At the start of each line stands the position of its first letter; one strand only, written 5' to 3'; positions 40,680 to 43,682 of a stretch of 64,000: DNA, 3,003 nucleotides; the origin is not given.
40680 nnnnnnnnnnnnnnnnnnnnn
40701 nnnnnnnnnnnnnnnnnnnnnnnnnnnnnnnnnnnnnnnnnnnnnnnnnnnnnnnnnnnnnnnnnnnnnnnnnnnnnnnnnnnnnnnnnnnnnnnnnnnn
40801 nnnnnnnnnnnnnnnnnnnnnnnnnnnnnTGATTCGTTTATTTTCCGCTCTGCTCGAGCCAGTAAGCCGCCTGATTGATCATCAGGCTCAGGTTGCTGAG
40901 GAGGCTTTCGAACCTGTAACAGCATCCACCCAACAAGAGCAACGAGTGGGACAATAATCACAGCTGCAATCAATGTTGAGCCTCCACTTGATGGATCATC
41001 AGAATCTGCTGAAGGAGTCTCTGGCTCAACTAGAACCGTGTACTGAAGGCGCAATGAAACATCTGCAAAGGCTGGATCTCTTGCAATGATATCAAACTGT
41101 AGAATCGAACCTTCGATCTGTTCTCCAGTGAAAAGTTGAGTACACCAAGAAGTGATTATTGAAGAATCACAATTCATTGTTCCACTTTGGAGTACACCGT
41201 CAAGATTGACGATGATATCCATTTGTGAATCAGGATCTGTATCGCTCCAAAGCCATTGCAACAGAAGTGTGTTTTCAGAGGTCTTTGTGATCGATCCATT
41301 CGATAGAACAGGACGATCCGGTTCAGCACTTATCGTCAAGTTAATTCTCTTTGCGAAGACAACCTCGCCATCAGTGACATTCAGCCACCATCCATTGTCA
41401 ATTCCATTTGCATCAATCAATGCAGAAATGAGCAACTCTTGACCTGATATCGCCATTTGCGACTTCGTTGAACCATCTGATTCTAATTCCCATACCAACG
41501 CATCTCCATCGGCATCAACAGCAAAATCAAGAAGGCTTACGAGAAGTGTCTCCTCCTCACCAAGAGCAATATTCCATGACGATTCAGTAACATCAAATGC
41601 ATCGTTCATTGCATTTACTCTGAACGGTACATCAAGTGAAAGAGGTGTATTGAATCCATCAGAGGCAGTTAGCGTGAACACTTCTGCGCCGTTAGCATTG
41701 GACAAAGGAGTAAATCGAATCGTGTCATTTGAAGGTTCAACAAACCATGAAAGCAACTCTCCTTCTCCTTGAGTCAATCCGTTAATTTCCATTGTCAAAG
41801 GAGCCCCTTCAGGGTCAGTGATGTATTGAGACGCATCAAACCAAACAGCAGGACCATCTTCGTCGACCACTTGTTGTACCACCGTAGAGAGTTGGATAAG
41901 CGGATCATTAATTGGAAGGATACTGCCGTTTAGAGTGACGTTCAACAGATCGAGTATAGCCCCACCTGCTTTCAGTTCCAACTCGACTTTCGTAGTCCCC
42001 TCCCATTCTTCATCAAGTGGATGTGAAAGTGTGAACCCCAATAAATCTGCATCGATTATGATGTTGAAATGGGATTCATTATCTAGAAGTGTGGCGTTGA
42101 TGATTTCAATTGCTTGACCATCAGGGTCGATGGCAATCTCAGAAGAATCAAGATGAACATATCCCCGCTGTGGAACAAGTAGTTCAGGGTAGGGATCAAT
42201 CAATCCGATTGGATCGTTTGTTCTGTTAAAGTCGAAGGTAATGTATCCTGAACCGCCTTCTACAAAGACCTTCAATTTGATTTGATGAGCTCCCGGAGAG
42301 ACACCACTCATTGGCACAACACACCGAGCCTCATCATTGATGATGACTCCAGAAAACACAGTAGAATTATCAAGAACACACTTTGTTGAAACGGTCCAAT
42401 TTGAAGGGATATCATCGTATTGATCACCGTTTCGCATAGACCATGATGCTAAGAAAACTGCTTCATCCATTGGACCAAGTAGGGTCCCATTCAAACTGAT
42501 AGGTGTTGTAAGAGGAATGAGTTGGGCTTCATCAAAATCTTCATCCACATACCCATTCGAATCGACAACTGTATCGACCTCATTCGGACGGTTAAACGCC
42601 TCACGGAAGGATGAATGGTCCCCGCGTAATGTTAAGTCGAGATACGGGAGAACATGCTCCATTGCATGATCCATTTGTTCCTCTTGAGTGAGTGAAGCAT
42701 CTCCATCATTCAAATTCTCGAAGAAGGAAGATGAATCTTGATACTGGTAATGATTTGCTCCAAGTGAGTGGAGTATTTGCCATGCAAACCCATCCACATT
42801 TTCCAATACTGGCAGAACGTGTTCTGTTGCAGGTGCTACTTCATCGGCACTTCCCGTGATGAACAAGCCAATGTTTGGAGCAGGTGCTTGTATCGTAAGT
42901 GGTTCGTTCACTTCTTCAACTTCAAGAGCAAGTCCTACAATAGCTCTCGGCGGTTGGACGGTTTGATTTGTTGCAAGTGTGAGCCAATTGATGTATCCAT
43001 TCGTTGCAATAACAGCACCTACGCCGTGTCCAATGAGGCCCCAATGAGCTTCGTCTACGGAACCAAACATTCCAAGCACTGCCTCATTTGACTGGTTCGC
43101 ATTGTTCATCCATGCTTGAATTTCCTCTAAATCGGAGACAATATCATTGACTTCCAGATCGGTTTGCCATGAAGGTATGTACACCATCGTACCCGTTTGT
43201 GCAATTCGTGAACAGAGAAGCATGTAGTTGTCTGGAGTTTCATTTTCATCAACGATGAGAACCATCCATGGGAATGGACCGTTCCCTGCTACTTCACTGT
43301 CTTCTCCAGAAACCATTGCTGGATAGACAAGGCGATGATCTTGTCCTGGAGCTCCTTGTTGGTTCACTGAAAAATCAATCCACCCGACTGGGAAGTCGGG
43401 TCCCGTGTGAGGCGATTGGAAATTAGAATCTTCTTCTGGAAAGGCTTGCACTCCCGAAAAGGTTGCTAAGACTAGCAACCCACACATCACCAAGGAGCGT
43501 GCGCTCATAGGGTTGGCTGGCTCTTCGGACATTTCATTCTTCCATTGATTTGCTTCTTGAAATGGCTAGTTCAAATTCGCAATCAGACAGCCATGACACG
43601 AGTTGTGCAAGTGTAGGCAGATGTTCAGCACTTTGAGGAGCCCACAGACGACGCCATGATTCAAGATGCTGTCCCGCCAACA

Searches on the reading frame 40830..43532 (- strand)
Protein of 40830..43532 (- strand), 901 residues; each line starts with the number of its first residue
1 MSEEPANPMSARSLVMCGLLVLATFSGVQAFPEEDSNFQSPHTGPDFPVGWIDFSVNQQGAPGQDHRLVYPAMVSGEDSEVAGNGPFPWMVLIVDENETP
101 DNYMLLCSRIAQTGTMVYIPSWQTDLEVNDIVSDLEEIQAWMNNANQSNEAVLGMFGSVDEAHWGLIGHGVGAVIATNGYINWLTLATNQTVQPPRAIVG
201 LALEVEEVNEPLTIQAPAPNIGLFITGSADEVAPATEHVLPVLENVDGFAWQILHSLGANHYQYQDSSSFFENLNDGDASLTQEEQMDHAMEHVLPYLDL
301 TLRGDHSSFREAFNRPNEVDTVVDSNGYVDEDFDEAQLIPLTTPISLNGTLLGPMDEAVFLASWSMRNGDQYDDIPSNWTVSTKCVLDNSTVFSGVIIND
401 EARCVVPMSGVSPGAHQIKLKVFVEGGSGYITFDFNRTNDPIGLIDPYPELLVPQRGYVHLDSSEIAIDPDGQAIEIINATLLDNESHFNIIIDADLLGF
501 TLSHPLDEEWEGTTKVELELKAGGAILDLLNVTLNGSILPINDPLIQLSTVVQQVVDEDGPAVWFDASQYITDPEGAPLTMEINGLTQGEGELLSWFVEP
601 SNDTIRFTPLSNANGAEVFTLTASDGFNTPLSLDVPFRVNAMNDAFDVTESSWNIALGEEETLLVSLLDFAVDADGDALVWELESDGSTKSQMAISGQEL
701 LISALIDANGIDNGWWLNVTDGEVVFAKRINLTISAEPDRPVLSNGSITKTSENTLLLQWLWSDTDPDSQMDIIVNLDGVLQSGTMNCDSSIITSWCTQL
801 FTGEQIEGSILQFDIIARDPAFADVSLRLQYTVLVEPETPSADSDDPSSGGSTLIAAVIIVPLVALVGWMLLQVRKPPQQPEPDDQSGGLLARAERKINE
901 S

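Call 26: search_protein_families(library=pfam, proteins=[window:40830-43532:-], max_evalue=0.01)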
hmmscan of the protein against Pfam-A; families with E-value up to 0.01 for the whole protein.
window:40830-43532:- (901 aa): 3 families
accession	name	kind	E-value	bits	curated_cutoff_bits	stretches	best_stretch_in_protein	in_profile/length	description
PF17963.7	Big_9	-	1.2e-10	42.6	23.6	1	552-628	11-79/89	Bacterial Ig domain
PF17803.7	Cadherin_4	-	8.9e-07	29.8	25.1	0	730-785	3-60/71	Bacterial cadherin-like domain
PF17892.7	Cadherin_5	-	0.0014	18.9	26.5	1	569-628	31-86/98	Cadherin-like domain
